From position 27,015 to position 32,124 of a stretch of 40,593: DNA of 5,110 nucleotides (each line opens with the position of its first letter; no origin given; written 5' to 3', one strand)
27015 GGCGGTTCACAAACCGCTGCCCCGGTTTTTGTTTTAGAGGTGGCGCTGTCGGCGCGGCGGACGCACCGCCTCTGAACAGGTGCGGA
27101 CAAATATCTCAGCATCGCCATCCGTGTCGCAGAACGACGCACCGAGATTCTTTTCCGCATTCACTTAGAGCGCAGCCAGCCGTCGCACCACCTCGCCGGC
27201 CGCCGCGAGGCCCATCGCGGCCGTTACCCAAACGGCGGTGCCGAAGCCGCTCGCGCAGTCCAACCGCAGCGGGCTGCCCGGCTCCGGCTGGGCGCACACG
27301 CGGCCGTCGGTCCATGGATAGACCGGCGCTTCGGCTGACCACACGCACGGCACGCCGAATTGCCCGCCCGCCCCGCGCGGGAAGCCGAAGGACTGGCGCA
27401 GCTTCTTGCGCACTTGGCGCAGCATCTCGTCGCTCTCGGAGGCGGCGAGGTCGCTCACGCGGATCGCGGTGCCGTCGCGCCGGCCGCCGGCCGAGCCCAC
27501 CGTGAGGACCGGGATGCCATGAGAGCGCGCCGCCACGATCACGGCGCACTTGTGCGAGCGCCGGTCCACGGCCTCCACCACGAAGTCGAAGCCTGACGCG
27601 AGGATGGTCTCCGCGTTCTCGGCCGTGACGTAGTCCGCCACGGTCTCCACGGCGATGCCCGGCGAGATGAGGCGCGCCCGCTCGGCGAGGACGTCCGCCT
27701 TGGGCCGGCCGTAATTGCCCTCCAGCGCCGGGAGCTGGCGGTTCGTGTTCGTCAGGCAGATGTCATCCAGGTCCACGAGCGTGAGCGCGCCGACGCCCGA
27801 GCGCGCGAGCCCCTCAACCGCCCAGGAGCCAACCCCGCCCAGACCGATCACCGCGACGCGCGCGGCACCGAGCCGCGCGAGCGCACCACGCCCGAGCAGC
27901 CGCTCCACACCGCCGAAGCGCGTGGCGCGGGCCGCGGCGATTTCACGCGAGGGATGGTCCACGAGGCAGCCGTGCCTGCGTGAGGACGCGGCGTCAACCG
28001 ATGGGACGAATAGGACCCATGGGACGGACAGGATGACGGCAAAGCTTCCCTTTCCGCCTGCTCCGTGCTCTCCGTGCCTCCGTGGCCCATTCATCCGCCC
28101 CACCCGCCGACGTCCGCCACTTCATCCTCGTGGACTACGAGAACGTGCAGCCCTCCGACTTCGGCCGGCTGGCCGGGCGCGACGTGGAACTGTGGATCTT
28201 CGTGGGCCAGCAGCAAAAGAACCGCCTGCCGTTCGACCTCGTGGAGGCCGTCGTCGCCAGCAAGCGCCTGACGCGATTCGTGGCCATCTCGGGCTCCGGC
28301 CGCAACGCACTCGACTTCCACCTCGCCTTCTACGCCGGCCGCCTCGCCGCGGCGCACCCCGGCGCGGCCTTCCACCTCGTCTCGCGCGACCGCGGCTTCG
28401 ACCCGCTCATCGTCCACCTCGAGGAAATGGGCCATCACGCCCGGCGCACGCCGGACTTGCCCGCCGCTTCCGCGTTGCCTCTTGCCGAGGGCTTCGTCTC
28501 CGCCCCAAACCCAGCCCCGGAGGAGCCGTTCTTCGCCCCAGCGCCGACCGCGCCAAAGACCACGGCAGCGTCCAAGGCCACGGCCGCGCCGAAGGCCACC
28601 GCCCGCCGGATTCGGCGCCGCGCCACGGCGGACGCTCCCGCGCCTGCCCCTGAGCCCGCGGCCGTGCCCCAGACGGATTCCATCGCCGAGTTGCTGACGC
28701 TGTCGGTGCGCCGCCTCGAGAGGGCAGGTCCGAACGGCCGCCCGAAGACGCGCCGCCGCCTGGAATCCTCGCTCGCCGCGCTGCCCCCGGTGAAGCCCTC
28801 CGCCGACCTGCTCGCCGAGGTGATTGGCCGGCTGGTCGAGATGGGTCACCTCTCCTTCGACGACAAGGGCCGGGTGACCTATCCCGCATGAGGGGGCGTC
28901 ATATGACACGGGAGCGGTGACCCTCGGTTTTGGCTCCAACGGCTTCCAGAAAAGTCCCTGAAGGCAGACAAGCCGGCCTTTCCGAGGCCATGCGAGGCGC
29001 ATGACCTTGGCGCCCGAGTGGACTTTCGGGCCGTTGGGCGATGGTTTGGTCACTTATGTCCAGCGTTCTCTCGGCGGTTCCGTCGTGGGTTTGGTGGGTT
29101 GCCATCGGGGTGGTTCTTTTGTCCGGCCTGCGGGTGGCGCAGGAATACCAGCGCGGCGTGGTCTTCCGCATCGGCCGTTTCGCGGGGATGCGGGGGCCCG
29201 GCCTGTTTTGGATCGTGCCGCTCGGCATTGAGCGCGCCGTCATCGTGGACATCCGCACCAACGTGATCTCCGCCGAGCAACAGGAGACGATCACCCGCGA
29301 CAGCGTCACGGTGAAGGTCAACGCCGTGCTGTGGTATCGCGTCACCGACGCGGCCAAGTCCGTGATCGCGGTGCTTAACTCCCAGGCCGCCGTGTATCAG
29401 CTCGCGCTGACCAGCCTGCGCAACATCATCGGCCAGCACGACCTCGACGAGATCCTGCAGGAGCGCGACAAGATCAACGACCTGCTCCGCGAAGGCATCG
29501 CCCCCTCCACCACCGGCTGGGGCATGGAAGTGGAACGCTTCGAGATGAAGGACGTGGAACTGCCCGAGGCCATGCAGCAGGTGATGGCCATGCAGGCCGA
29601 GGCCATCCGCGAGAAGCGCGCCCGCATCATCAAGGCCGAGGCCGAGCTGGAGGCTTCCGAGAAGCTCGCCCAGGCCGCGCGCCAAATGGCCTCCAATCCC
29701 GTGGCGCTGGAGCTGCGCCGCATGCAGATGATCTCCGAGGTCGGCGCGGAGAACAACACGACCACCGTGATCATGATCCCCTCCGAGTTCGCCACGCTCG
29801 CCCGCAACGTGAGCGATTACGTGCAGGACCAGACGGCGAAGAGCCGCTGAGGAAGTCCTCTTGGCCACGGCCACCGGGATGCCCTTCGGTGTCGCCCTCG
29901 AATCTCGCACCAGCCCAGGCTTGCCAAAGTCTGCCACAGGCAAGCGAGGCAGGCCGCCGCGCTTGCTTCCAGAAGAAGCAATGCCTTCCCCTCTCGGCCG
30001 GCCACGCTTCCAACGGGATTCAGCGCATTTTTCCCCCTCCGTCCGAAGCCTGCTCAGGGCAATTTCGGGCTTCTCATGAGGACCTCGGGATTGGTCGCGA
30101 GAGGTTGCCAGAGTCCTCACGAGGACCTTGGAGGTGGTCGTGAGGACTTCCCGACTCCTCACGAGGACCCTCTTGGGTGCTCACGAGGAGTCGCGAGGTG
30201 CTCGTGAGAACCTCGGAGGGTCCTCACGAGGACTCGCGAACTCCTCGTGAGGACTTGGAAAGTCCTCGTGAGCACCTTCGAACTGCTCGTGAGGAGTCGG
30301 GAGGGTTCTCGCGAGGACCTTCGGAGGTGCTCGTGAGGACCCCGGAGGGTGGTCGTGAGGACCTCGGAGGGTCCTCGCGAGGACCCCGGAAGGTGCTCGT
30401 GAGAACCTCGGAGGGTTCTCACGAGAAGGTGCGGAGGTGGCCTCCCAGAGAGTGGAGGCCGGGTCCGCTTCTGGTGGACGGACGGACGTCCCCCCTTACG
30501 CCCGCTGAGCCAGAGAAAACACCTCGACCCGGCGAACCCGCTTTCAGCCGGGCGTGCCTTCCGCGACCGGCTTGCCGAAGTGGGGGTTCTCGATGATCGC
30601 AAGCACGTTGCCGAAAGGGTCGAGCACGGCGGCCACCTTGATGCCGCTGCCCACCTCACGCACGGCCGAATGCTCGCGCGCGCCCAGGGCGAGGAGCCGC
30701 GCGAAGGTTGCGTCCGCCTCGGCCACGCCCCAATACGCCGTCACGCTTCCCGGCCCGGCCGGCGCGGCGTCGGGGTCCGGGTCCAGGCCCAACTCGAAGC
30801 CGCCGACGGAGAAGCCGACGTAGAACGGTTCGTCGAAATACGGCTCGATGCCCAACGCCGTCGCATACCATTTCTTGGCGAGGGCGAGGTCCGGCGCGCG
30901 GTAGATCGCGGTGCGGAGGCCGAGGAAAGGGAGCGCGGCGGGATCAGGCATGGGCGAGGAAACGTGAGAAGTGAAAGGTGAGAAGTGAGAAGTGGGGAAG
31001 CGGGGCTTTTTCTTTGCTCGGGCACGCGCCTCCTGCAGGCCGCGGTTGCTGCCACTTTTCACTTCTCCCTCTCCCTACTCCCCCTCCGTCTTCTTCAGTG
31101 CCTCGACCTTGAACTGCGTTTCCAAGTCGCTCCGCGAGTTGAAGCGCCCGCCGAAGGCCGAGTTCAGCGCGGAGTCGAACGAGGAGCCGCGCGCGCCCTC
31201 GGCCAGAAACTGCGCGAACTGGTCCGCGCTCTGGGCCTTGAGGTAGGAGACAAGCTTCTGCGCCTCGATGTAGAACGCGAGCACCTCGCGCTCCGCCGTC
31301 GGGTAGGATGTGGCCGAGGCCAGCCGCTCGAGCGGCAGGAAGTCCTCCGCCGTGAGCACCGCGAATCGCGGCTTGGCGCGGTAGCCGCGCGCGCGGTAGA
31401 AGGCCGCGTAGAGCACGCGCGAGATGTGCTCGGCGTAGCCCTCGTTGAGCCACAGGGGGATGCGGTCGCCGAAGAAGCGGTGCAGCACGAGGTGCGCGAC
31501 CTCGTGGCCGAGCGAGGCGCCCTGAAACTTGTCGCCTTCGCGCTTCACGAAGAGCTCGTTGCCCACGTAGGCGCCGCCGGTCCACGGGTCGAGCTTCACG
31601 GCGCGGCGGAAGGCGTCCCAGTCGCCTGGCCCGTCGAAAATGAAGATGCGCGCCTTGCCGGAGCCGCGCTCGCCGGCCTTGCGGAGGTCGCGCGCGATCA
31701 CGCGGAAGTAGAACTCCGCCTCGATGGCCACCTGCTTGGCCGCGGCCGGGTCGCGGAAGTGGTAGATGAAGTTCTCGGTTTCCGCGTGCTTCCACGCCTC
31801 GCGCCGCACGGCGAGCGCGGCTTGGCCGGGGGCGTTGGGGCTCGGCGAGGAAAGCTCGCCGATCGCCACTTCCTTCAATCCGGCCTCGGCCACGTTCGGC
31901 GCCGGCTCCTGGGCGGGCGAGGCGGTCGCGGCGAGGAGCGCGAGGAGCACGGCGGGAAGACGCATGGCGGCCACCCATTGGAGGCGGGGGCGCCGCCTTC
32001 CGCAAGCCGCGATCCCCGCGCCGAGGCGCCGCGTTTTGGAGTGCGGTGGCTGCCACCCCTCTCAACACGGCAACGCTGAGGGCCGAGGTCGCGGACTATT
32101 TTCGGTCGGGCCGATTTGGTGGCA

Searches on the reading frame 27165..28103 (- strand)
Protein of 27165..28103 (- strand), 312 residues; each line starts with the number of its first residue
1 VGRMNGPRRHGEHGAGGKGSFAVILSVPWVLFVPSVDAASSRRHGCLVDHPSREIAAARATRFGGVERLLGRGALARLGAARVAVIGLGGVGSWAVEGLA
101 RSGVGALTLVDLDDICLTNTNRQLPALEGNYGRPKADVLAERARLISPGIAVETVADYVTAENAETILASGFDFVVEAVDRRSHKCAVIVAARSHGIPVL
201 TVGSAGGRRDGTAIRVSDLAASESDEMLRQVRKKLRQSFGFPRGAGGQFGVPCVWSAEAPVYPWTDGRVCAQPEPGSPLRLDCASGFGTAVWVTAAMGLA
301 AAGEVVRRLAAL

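Call 62: search_protein_families(library=pfam, proteins=[window:27165-28103:-], max_evalue=0.0001)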
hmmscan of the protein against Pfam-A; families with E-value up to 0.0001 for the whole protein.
window:27165-28103:- (312 aa): 1 family
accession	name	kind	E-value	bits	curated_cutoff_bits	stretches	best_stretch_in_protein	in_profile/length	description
PF00899.27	ThiF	-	9.1e-34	117.1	28.1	1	70-215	10-154/238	ThiF family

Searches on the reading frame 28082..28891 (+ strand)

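Call 62: search_protein_families(library=pfam, proteins=[window:28082-28891:+], max_evalue=0.0001)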
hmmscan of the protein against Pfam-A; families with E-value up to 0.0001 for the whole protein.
window:28082-28891:+ (269 aa): 1 family
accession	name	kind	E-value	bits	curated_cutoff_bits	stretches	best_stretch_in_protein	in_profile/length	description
PF18475.7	PIN7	-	4.2e-26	92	34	1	16-117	1-103/103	PIN domain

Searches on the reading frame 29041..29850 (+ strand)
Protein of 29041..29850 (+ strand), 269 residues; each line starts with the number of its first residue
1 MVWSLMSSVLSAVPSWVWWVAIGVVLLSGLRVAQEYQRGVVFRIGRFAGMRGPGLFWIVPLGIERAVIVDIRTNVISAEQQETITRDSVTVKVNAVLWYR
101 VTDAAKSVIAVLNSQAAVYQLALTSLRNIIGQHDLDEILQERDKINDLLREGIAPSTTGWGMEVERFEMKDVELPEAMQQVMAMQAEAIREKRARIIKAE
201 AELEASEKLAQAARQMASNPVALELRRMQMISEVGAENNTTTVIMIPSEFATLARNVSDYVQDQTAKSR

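Call 62: search_protein_families(library=pfam, proteins=[window:29041-29850:+], max_evalue=0.0001)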
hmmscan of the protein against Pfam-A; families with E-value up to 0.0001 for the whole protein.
window:29041-29850:+ (269 aa): 1 family
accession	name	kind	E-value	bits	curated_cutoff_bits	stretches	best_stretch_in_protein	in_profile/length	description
PF01145.31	Band_7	-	4.3e-36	125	23.6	1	32-202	2-175/176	SPFH domain / Band 7 family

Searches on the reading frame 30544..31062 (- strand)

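Call 63: search_protein_families(library=pfam, proteins=[window:30544-31062:-], max_evalue=0.0001)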
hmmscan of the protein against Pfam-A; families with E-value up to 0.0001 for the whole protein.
window:30544-31062:- (172 aa): 2 families
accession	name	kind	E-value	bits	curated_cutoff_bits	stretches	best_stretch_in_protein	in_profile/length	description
PF00903.31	Glyoxalase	-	4.3e-08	34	20.6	1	54-155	7-120/121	Glyoxalase/Bleomycin resistance protein/Dioxygenase superfamily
PF18029.7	Glyoxalase_6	-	1.8e-05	25.8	23.6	1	56-156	6-105/106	Glyoxalase-like domain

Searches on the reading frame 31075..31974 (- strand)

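Call 63: search_protein_families(library=pfam, proteins=[window:31075-31974:-], max_evalue=0.0001)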
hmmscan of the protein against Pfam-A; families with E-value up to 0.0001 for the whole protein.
window:31075-31974:- (299 aa): 1 family
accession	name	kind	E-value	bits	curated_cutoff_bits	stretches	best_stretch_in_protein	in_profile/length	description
PF13485.12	Peptidase_MA_2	-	1.5e-05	25.3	32.4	1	109-276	22-186/201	Peptidase MA superfamily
